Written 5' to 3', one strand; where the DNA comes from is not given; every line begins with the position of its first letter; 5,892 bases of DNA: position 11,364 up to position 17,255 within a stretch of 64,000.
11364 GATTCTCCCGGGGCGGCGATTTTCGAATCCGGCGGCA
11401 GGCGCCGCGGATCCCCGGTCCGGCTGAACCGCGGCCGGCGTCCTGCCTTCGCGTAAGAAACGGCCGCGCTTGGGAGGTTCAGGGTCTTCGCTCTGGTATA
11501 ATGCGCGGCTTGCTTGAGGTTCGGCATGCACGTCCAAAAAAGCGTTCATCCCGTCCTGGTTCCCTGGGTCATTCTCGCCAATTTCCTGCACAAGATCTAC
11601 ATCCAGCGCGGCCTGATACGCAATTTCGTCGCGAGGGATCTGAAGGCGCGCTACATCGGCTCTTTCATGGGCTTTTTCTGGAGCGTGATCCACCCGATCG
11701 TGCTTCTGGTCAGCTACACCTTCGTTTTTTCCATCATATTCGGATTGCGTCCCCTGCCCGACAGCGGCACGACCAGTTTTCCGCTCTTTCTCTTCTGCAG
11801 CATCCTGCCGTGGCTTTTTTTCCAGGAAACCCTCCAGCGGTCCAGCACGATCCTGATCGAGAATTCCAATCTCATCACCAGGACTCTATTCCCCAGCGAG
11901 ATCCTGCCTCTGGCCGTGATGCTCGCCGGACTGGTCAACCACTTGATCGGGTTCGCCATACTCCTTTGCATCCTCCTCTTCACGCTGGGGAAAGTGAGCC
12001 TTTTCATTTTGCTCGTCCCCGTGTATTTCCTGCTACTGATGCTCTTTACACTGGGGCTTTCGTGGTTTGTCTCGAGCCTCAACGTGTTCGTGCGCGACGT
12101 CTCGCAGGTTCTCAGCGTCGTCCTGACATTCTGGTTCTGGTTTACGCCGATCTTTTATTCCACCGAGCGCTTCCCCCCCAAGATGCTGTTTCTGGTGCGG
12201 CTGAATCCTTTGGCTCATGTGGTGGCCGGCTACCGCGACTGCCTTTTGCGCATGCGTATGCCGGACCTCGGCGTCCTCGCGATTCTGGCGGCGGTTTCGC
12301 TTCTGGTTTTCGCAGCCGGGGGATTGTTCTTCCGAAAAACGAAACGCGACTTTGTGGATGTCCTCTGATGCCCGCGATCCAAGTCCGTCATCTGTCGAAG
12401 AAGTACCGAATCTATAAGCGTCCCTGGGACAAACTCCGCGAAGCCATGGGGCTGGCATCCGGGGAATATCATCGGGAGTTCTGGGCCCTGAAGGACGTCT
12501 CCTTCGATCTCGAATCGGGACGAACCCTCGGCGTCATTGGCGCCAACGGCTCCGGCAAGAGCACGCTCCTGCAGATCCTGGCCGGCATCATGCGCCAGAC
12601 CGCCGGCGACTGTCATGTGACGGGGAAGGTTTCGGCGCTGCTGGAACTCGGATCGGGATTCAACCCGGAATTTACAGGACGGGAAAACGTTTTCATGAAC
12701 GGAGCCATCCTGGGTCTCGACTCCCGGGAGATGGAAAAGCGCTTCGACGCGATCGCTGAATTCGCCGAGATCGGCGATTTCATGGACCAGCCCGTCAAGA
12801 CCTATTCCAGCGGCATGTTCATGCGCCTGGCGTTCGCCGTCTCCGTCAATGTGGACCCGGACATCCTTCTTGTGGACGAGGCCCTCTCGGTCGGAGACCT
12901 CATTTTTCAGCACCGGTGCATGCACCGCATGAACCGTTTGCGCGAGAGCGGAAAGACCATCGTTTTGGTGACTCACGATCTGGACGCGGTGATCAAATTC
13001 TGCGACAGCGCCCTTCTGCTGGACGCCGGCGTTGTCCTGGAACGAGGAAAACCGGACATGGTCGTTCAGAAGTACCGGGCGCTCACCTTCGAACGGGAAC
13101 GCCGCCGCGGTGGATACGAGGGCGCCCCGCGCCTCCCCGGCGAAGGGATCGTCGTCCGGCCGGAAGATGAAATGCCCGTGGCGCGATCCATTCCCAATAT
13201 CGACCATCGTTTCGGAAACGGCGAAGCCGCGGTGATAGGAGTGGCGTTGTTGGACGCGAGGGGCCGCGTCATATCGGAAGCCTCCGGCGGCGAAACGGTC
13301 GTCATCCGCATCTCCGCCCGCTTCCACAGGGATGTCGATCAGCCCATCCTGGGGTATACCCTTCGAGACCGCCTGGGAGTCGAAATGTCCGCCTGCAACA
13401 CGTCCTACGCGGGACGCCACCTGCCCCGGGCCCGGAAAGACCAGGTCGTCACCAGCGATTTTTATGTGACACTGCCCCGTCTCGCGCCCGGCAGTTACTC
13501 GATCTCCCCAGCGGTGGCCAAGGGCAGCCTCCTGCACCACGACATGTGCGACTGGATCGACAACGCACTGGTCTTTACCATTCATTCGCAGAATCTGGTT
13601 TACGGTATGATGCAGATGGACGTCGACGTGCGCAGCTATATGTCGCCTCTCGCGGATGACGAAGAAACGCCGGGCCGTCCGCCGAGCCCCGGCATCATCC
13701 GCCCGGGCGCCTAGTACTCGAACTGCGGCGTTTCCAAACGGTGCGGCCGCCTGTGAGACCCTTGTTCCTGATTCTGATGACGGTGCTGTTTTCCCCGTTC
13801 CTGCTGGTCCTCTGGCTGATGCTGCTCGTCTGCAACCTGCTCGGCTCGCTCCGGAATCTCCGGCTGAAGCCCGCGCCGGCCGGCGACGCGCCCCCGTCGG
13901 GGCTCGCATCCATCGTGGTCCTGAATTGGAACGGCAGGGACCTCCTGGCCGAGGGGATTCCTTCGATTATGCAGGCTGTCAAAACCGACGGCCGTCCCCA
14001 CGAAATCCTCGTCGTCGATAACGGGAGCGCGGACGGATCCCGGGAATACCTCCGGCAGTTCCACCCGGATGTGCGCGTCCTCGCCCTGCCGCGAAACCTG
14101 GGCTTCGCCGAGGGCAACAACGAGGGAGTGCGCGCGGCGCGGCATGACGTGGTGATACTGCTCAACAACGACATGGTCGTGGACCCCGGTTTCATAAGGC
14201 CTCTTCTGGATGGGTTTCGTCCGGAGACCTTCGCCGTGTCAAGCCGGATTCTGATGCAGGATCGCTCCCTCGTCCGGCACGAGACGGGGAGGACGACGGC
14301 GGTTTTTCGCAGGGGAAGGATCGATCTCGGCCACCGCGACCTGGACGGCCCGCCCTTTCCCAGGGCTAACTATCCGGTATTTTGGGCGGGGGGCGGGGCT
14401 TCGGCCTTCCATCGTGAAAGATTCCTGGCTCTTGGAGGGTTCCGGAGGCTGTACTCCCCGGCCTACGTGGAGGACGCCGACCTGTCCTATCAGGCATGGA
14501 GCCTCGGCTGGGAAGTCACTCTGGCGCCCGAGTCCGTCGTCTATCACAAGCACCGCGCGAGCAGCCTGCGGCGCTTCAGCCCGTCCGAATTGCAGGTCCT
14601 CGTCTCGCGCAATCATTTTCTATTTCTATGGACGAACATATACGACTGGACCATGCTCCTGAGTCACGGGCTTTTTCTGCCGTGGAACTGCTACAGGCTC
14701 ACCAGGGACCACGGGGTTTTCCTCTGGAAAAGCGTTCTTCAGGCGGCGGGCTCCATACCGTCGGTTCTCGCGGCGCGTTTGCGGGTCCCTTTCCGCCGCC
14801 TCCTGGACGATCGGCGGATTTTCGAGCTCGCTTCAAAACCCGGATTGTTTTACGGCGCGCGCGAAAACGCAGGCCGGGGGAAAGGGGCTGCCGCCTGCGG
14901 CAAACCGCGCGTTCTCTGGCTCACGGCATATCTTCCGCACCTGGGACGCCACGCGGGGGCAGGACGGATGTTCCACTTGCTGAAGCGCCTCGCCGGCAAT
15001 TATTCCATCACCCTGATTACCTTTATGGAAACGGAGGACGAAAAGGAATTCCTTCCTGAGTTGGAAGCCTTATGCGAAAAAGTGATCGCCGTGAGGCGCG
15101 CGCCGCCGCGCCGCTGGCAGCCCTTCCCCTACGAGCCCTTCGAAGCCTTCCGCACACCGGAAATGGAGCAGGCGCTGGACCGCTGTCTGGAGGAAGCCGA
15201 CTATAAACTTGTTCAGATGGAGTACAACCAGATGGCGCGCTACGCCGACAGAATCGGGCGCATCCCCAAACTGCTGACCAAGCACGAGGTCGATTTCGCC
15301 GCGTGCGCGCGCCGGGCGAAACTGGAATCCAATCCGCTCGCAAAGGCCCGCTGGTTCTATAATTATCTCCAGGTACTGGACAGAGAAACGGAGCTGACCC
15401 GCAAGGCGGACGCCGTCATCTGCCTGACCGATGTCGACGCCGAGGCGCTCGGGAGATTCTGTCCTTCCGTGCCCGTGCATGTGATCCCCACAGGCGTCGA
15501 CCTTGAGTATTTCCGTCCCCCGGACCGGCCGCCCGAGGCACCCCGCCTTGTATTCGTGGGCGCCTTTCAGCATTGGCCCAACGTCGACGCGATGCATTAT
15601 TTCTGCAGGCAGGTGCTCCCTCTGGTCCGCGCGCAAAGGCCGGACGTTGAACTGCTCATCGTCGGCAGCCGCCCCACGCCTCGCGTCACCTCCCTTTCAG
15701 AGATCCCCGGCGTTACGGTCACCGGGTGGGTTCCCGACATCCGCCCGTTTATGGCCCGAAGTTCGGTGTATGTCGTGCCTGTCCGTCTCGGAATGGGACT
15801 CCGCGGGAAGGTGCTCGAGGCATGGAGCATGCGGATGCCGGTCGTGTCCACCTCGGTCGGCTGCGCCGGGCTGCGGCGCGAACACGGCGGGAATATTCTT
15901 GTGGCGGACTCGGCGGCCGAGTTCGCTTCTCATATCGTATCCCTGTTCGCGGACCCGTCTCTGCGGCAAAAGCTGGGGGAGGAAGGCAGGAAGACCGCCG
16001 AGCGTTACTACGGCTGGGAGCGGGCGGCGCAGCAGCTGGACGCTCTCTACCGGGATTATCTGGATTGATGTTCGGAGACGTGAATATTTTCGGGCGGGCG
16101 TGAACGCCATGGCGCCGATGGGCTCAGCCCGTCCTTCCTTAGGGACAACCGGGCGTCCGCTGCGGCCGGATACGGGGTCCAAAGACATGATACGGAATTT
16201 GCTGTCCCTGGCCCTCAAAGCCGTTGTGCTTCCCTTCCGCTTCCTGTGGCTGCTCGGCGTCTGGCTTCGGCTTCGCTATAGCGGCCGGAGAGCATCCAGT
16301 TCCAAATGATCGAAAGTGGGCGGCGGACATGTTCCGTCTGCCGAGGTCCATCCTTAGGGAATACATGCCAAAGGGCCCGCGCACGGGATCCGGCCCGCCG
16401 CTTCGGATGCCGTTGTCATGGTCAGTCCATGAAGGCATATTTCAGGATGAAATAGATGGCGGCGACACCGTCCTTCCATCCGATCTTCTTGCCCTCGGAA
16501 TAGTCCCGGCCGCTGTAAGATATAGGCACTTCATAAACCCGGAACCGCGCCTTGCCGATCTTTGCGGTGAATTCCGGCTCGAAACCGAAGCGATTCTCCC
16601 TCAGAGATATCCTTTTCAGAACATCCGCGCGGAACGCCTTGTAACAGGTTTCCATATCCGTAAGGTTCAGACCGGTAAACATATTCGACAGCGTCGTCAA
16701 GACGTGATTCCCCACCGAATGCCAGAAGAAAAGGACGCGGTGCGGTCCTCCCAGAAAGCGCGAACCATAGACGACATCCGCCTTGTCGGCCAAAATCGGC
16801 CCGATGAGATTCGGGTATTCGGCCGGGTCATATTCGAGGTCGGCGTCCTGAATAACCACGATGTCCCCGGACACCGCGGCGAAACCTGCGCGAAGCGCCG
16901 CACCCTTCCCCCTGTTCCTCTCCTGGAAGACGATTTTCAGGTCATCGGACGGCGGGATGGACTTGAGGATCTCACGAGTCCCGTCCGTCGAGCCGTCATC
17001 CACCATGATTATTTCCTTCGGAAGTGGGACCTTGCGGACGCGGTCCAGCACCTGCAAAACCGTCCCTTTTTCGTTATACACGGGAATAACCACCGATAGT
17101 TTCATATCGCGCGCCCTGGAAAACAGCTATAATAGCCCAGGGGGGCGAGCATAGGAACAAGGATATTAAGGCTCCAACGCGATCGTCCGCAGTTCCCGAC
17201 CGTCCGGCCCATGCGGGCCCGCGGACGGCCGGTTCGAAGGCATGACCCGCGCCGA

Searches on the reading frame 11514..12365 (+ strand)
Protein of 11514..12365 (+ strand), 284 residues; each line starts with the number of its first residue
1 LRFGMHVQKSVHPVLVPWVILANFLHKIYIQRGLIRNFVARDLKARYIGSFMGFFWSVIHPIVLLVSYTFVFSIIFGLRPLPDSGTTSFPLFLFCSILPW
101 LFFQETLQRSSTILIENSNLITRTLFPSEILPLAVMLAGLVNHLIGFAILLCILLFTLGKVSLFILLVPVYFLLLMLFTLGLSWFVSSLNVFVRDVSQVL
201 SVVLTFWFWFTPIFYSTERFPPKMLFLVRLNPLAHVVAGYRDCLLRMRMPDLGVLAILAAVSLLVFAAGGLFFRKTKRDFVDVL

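Call 9: search_protein_families(library=pfam, proteins=[window:11514-12365:+], max_evalue=0.001)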
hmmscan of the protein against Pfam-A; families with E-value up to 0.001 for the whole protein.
window:11514-12365:+ (284 aa): 1 family
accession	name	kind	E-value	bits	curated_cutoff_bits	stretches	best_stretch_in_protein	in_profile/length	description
PF01061.29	ABC2_membrane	-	1.7e-16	60.8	26.9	1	38-243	6-209/211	ABC-2 type transporter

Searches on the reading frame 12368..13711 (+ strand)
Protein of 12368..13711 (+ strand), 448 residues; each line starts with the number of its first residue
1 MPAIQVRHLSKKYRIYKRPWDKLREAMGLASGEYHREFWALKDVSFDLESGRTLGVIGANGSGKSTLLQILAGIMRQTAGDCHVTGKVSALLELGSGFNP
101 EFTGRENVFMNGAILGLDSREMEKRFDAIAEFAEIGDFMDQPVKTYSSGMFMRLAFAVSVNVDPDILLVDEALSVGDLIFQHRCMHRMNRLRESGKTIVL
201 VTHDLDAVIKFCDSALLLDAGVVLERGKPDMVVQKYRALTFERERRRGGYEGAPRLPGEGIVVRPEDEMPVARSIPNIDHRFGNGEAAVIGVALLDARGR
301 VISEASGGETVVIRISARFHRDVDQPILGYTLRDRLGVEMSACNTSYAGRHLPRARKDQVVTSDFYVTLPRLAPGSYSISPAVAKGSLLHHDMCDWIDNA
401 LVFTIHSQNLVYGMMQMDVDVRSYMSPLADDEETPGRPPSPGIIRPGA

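Call 9: search_protein_families(library=pfam, proteins=[window:12368-13711:+], max_evalue=0.001)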
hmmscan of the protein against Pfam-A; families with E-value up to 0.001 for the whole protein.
seq(448 aa): 3 families
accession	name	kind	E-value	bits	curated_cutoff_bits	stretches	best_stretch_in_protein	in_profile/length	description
PF14524.12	Wzt_C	-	2.3e-31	109.1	30.4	1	280-417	3-143/143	Wzt C-terminal domain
PF00005.33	ABC_tran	-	2.2e-22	80.5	25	1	41-173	1-136/137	ABC transporter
PF13304.12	AAA_21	-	3.9e-05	24.3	27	1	55-74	3-22/304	AAA domain, putative AbiEii toxin, Type IV TA system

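Call 48: search_solved_structures(query=window:12368-13711:+, max_evalue=0.00001)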
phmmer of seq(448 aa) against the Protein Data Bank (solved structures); distinct sequences matched with E-value up to 0.00001: 498 (the best 60 are shown).
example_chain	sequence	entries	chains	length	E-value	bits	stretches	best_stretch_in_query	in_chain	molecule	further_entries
8dku_A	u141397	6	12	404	1.1e-79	271.8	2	4-248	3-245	ABC transporter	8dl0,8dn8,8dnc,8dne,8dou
7k2t_A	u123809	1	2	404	2.8e-79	270.5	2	4-248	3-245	ABC transporter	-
6amx_A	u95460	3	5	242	9.2e-70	239.1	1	6-241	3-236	ABC transporter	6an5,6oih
6m96_A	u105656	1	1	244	1.6e-69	238.4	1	4-241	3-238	ABC transporter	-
6jbh_A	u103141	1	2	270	6.4e-63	216.6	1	3-239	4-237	TarH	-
7dd0_A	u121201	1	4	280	2.7e-60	207.9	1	4-239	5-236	Teichoic acids export ATP-binding protein TagH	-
9cfl_B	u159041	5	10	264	8.6e-50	173.3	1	3-243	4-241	Teichoic acids export ATP-binding protein TagH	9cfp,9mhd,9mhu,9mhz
9qhw_C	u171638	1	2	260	1.7e-44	155.8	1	38-237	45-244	ABC transporter ATP-binding protein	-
9qfx_C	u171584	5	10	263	1.8e-44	155.8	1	38-237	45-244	ABC transporter ATP-binding protein | Probable o-antigen/lipopolysaccharide transport ATP-binding protein ABC transporter RfbE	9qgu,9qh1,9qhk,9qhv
9qhx_C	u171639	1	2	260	4.4e-44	154.5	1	38-237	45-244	ABC transporter ATP-binding protein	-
9qhj_C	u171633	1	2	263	4.6e-44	154.4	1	38-237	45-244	Probable o-antigen/lipopolysaccharide transport ATP-binding protein ABC transporter RfbE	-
8tsi_A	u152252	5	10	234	5e-32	114.8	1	37-222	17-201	ABC transporter ATP-binding protein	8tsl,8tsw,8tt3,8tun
8tsh_A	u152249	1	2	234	1.3e-31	113.4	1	37-222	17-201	ABC transporter ATP-binding protein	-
8j5q_D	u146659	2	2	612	1.2e-25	93.7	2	147-227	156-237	Uncharacterized ABC transporter ATP-binding protein Rv1281c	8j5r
4yer_A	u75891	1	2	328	1e-24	90.6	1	37-231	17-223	ABC transporter ATP-binding protein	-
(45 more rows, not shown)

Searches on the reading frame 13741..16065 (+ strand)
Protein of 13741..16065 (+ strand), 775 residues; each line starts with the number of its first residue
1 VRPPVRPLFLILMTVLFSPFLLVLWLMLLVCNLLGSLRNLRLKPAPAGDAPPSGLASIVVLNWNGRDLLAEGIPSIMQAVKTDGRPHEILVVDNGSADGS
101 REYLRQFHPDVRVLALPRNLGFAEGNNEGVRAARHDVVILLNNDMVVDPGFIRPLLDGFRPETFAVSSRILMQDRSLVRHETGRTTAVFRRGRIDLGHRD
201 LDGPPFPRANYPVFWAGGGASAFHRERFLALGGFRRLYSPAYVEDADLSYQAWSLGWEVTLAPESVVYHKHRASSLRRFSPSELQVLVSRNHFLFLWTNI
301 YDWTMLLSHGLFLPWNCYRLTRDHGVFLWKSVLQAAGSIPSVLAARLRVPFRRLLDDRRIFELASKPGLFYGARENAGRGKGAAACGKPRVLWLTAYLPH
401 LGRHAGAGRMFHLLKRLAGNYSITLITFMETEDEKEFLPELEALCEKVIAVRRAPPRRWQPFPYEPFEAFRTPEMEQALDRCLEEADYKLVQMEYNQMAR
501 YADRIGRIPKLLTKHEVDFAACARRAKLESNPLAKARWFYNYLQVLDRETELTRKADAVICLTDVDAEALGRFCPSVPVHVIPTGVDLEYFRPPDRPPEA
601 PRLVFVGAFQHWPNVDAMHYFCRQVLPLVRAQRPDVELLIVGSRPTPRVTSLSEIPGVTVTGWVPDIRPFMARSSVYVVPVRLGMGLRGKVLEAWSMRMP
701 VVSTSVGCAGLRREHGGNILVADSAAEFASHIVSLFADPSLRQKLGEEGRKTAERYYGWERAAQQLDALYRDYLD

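Call 9: search_protein_families(library=pfam, proteins=[window:13741-16065:+], max_evalue=0.001)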
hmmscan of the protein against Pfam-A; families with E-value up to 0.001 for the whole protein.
window:13741-16065:+ (775 aa): 8 families
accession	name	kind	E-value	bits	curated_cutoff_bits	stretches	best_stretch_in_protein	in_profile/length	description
PF13692.12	Glyco_trans_1_4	-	4e-29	102.1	27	1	601-738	2-142/142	Glycosyl transferases group 1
PF00535.33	Glycos_transf_2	-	1.3e-20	74.4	23.3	1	57-168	1-114/168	Glycosyl transferase family 2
PF13641.12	Glyco_tranf_2_3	-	3.2e-16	60.5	27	1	56-275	3-217/230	Glycosyltransferase like family 2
PF00534.26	Glycos_transf_1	-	5.5e-11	42.7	26.4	1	591-751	6-171/172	Glycosyl transferases group 1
PF13439.12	Glyco_transf_4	-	6.8e-10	39.7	28.5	1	411-589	9-169/170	Glycosyltransferase Family 4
PF13524.12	Glyco_trans_1_2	-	6.6e-09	36.3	25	1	631-766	10-142/144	Glycosyl transferase-like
PF13506.12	Glyco_transf_21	-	6.9e-05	22.8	21.7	1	128-279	24-165/174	Glycosyl transferase family 21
PF13632.12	Glyco_trans_2_3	-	0.00033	20.9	27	1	138-273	2-127/198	Glycosyl transferase family group 2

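Call 24: search_protein_families(library=ncbifam, proteins=[window:13741-16065:+], max_evalue=0.00001)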
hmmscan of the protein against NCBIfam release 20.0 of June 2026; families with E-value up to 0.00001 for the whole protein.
window:13741-16065:+ (775 aa): 14 families
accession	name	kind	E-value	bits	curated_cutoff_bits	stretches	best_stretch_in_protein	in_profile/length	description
TIGR03087.1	stp1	hypoth_equivalog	2.8e-71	240.8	316.65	1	391-770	1-394/397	TIGR03087 family PEP-CTERM/XrtA system glycosyltransferase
TIGR03965.1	mycofact_glyco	equivalog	2.2e-20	73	280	1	72-274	88-285/467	mycofactocin biosynthesis glycosyltransferase MftF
NF041875.1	EPS_EpsD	equivalog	4.3e-16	59.2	370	1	81-279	25-216/325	exopolysaccharide biosynthesis glycosyltransferase EpsD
TIGR03088.1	stp2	hypoth_equivalog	3.4e-12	46.1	409.05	1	579-773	162-373/374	TIGR03088 family PEP-CTERM/XrtA system glycosyltransferase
NF038229.1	Glyco4_Geo_Pelo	equivalog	1.2e-09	37.6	400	1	552-773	106-336/338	GPMC system family 4 glycosyltransferase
TIGR03937.1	PgaC_IcaA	equivalog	1.2e-08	34.4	422.3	1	15-159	6-150/407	poly-beta-1,6-N-acetyl-D-glucosamine synthase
NF041876.1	EPS_EpsE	equivalog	2.4e-08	33.7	400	1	689-766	310-389/389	exopolysaccharide biosynthesis GT4 family glycosyltransferase EpsE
TIGR03449.1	mycothiol_MshA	equivalog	4e-08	32.6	462.5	0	691-772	320-402/406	D-inositol-3-phosphate glycosyltransferase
TIGR04063.1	stp3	hypoth_equivalog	2e-07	30.3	442.05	1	548-772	150-394/397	TIGR04063 family PEP-CTERM/XrtA system glycosyltransferase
TIGR04283.1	glyco_like_mftF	equivalog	3.1e-07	30.2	182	1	57-268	2-184/221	TIGR04283 family arsenosugar biosynthesis glycosyltransferase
NF053787.1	GlcN_PG_synth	equivalog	8.9e-07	28.1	480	1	552-772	140-358/361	N-acetylglucosaminyl phosphatidylglycerol synthase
NF047684.1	TeichurnBiosyTuaC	equivalog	1.1e-06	27.9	550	1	659-772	273-388/391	teichuronic acid biosynthesis protein TuaC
TIGR02149.1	glgA_Coryne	subfamily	2.2e-06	27.1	302.4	0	555-772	144-389/391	glycogen synthase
NF007482.0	PRK10073.1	equivalog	2.4e-06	26.8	423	1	56-157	8-108/334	glycosyltransferase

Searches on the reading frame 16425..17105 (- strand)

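Call 9: search_protein_families(library=pfam, proteins=[window:16425-17105:-], max_evalue=0.001)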
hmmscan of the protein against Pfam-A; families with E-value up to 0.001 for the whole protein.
window:16425-17105:- (227 aa): 3 families
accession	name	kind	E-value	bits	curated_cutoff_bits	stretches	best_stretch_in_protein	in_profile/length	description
PF00535.33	Glycos_transf_2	-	4.4e-38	131.3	23.3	1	4-166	1-167/168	Glycosyl transferase family 2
PF13641.12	Glyco_tranf_2_3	-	2.4e-09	38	27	1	3-161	3-157/230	Glycosyltransferase like family 2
PF10111.15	Glyco_tranf_2_2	-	1.6e-05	25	27.3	1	4-89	1-91/276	Glycosyltransferase like family 2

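Call 24: search_protein_families(library=ncbifam, proteins=[window:16425-17105:-], max_evalue=0.00001)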
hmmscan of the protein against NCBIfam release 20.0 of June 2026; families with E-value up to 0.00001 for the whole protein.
window:16425-17105:- (227 aa): 15 families
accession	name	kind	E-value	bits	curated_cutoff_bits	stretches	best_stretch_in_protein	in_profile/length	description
TIGR04182.1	glyco_TIGR04182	equivalog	1.1e-35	123.4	325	1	3-224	2-218/293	S-layer glycoprotein N-glycosyltransferase AglJ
NF007986.1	PRK10714.1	equivalog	1e-22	80.6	529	1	2-206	7-209/316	undecaprenyl-phosphate 4-deoxy-4-formamido-L-arabinose transferase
NF041391.1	DPhHxTase_Halo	equivalog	1.3e-19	70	375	1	9-201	3-187/213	dolichyl-phosphate hexose transferase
NF058614.1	PPMAGASynPpgS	equivalog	1.4e-18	67.2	370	1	5-215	4-214/226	polyprenyl-phospho-N-acetylgalactosaminyl synthase PpgS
NF047588.1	GlcsyltransPgfSStrep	equivalog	3.1e-17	62.7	500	1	1-173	1-176/308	glycosyltransferase PgfS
TIGR03937.1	PgaC_IcaA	equivalog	2.8e-16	59.5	422.3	1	2-93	46-139/407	poly-beta-1,6-N-acetyl-D-glucosamine synthase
NF010496.0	PRK13915.1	equivalog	3.9e-16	59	262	1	2-108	32-146/307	glucosyl-3-phosphoglycerate synthase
NF007482.0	PRK10073.1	equivalog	4.9e-14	52.1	423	1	2-112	7-118/334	glycosyltransferase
TIGR04283.1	glyco_like_mftF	equivalog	1.4e-13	51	182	1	3-113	1-105/221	TIGR04283 family arsenosugar biosynthesis glycosyltransferase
NF041875.1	EPS_EpsD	equivalog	1.6e-13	50.7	370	1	3-94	1-94/325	exopolysaccharide biosynthesis glycosyltransferase EpsD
TIGR03965.1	mycofact_glyco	equivalog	5.8e-12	45.2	280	1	3-103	76-178/467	mycofactocin biosynthesis glycosyltransferase MftF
NF047683.1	TeichurnBiosyTuaG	equivalog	7.2e-10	38.9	400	1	3-93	8-100/252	teichuronic acid biosynthesis protein TuaG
NF038302.1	EPS_HpsE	equivalog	3.1e-06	26.4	300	1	1-89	1-96/307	hormogonium polysaccharide biosynthesis glycosyltransferase HpsE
NF053739.1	GlytfEpsEBac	equivalog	5.6e-06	25.5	450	1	2-89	2-92/265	glycosyltransferase EpsE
TIGR03111.1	glyc2_xrt_Gpos1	hypoth_equivalog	6.8e-06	25.1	363.95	1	3-92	51-144/439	TIGR03111 family XrtG-associated glycosyltransferase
